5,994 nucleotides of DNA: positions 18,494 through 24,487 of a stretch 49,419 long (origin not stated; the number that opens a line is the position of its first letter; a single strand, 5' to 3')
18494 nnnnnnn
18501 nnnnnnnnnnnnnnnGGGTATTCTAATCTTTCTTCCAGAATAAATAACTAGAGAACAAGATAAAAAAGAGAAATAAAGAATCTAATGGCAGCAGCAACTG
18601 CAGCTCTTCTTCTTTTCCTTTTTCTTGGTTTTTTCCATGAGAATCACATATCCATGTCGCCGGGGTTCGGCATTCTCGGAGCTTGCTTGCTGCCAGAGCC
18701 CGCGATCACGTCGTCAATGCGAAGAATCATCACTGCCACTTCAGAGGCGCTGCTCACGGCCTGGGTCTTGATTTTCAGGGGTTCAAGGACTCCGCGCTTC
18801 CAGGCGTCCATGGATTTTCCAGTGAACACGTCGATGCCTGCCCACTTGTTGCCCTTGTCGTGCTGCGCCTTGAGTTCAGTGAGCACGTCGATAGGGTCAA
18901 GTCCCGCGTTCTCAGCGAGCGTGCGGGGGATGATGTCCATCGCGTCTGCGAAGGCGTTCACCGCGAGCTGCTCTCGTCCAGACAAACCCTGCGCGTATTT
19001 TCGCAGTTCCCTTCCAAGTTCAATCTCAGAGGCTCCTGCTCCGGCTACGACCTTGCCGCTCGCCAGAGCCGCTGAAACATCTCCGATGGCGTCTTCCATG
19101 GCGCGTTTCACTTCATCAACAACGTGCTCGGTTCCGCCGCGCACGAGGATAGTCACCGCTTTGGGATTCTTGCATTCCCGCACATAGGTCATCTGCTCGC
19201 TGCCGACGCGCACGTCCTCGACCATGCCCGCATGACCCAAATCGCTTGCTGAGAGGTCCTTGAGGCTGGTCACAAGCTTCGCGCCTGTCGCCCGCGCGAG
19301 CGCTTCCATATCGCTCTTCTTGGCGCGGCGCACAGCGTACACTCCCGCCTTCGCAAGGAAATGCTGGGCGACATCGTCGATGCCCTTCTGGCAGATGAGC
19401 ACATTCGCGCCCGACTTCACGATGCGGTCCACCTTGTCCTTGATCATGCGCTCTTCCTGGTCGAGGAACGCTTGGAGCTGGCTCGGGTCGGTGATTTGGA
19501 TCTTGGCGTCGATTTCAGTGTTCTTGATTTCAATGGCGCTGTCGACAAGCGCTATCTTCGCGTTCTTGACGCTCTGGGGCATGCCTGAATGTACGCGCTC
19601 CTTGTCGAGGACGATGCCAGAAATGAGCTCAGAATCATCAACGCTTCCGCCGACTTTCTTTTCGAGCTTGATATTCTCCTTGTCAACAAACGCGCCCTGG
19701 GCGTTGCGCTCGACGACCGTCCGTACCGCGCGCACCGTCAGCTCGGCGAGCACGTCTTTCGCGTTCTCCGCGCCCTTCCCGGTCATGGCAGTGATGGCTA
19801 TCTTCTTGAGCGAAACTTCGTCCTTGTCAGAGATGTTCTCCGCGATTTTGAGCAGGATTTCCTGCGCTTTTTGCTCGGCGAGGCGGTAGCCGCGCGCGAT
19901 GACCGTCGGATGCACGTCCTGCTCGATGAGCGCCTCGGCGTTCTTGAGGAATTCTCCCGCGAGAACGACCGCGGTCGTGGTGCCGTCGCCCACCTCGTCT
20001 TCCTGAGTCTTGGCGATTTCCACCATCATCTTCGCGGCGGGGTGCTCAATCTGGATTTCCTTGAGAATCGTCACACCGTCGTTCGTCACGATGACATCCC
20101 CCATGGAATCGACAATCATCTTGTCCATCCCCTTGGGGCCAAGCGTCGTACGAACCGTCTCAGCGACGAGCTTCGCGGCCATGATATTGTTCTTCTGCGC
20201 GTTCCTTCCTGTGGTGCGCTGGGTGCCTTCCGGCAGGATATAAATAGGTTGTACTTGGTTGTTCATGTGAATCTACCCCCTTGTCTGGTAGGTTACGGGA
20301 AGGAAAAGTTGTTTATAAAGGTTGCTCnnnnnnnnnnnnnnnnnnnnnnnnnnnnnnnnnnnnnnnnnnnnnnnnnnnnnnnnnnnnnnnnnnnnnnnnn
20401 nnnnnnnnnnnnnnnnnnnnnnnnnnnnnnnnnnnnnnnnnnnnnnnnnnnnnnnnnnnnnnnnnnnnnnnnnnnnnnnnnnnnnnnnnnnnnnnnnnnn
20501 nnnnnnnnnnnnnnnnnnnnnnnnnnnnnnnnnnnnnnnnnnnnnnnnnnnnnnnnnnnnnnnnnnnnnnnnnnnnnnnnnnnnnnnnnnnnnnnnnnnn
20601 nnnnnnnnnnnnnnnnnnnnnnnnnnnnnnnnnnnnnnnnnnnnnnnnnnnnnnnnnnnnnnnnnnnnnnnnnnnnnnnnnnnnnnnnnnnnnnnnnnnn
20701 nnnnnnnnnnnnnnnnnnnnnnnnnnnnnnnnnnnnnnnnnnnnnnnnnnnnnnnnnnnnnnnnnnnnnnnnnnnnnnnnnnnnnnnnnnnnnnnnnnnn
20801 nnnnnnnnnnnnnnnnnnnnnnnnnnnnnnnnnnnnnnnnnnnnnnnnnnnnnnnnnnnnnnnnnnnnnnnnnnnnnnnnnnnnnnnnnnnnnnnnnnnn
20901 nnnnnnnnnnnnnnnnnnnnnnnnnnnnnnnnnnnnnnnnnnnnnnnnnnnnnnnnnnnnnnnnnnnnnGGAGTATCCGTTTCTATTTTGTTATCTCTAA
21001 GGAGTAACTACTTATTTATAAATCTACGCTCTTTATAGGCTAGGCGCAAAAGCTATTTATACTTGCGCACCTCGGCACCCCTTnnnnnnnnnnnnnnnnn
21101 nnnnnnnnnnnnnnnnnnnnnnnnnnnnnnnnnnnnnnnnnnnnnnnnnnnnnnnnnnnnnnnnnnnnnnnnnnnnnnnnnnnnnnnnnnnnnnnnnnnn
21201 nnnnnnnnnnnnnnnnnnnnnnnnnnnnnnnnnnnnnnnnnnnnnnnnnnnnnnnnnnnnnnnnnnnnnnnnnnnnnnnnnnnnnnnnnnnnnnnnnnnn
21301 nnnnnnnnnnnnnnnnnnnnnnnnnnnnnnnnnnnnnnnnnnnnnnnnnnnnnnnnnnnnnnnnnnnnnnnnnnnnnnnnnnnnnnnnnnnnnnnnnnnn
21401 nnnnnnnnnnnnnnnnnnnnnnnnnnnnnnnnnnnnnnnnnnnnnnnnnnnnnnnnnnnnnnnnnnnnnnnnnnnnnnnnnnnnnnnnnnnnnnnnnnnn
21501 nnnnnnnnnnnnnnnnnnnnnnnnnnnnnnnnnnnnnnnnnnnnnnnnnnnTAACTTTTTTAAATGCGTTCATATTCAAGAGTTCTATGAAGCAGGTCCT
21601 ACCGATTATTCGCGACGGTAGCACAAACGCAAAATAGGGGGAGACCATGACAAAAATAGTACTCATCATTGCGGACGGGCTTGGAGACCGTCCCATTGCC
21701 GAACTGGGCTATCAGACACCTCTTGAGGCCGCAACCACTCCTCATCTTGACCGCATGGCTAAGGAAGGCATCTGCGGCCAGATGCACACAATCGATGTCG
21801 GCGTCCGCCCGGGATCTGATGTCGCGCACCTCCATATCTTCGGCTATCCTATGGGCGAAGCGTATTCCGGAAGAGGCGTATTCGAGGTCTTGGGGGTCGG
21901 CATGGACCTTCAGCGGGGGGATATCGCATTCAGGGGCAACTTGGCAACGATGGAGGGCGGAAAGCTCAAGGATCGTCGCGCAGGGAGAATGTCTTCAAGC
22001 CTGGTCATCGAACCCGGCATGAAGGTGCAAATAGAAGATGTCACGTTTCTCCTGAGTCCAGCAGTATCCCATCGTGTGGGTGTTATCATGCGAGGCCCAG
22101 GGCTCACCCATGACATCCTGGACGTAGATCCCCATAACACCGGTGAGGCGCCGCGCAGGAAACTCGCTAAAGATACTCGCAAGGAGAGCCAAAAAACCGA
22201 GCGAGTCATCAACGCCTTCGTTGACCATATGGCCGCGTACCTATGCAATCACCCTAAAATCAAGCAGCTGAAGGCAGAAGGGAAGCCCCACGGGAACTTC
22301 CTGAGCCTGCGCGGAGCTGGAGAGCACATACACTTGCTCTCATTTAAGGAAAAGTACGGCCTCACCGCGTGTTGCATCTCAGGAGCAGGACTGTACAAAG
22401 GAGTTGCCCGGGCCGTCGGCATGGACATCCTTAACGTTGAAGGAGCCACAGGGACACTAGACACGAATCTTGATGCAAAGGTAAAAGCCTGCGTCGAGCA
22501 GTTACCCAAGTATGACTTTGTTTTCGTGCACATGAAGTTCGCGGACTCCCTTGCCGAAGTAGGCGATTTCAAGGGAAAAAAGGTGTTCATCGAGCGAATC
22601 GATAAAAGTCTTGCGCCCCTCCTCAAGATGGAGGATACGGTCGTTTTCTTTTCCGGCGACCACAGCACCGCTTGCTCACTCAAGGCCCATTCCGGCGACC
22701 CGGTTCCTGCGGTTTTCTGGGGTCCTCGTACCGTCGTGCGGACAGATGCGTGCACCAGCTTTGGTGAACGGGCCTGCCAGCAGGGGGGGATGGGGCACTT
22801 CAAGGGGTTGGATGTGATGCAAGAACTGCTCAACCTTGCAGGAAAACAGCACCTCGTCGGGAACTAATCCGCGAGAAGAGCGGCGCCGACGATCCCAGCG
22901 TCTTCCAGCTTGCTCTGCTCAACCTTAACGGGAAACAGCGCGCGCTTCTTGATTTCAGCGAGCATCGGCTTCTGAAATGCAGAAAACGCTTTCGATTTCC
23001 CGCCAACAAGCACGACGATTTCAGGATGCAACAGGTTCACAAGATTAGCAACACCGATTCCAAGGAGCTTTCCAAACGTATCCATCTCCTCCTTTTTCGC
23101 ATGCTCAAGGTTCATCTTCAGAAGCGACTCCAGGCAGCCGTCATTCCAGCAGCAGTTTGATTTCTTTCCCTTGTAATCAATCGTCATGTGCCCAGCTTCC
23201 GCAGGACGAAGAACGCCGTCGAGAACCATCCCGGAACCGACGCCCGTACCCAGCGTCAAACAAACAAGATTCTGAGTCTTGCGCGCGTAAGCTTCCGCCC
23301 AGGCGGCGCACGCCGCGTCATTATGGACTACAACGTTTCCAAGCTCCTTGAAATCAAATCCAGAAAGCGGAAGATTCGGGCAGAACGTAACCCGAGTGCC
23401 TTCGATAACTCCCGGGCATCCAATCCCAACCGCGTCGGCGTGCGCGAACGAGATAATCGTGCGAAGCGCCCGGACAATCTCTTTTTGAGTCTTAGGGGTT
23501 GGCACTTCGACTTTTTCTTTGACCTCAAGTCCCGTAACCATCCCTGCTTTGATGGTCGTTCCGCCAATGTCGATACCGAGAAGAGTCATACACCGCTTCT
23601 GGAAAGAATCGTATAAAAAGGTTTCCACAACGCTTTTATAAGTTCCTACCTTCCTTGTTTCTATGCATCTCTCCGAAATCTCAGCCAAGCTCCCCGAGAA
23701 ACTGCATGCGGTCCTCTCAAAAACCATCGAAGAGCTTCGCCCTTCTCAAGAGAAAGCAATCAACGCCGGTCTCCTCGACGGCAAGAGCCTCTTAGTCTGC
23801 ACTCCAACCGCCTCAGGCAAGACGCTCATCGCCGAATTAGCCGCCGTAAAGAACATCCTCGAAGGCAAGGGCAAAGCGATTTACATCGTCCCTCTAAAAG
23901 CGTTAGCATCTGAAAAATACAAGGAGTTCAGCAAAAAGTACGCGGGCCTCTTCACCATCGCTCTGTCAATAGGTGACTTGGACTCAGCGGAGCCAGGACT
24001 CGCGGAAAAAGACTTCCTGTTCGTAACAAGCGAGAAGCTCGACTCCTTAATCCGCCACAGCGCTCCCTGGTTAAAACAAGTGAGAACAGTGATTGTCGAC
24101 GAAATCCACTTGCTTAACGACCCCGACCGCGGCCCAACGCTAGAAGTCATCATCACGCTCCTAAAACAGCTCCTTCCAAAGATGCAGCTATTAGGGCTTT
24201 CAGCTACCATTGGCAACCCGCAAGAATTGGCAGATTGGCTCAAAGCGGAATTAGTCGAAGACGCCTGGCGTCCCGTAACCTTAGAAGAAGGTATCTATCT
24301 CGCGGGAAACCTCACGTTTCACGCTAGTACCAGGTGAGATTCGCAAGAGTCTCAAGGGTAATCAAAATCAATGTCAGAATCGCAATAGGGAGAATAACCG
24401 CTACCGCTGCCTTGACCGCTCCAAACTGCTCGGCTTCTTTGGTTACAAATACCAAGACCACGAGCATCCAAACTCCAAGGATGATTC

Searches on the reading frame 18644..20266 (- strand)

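Call 56: search_protein_families(library=pfam, proteins=[window:18644-20266:-], max_evalue=0.00001)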
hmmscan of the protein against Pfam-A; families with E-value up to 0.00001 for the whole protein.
window:18644-20266:- (540 aa): 1 family
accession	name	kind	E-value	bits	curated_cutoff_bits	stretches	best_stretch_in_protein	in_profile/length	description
PF00118.29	Cpn60_TCP1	-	1.5e-186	621.3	34.3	1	34-522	1-487/490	TCP-1/cpn60 chaperonin family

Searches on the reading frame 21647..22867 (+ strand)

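Call 56: search_protein_families(library=pfam, proteins=[window:21647-22867:+], max_evalue=0.00001)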
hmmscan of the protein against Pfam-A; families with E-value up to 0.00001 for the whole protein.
window:21647-22867:+ (406 aa): 2 families
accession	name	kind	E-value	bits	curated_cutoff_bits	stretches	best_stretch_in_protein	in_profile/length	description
PF01676.23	Metalloenzyme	-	2.4e-47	162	24.3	1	3-392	2-247/252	Metalloenzyme superfamily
PF10143.14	PhosphMutase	-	1.1e-40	139.8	21.5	1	38-203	1-168/170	2,3-bisphosphoglycerate-independent phosphoglycerate mutase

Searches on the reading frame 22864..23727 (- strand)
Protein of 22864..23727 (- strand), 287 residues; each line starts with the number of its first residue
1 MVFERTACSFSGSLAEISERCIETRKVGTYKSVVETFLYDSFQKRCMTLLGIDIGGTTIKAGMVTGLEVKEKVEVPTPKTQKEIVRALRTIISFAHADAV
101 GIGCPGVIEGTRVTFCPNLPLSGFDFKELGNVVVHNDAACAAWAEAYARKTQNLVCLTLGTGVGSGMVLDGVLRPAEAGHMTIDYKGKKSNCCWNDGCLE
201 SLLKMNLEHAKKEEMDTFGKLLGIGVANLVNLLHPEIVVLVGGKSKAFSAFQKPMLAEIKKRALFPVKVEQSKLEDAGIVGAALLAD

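Call 56: search_protein_families(library=pfam, proteins=[window:22864-23727:-], max_evalue=0.00001)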
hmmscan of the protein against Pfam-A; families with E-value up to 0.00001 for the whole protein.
window:22864-23727:- (287 aa): 1 family
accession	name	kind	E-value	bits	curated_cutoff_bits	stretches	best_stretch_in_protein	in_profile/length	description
PF00480.26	ROK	-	4.3e-30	105.7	22.9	1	50-202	2-178/294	ROK family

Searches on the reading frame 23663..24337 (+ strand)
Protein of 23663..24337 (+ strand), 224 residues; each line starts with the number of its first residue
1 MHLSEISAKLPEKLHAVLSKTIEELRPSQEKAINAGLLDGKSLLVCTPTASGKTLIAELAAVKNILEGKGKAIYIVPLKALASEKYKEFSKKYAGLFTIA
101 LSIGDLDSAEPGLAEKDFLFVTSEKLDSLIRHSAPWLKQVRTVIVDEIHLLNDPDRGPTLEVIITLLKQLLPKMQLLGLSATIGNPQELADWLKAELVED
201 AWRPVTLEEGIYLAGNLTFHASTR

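Call 57: search_protein_families(library=pfam, proteins=[window:23663-24337:+], max_evalue=0.00001)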
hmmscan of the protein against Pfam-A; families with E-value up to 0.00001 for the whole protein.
window:23663-24337:+ (224 aa): 3 families
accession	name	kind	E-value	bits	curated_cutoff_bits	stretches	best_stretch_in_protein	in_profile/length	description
PF00270.35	DEAD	-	1.5e-32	113.1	26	1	26-188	1-166/167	DEAD/DEAH box helicase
PF04851.21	ResIII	-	6.6e-12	46.1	22.5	1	24-183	3-162/164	Type III restriction enzyme, res subunit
PF22527.2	DEXQc_Suv3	-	2e-07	31.1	27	1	43-160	16-114/154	DEXQ-box helicase domain of Suv3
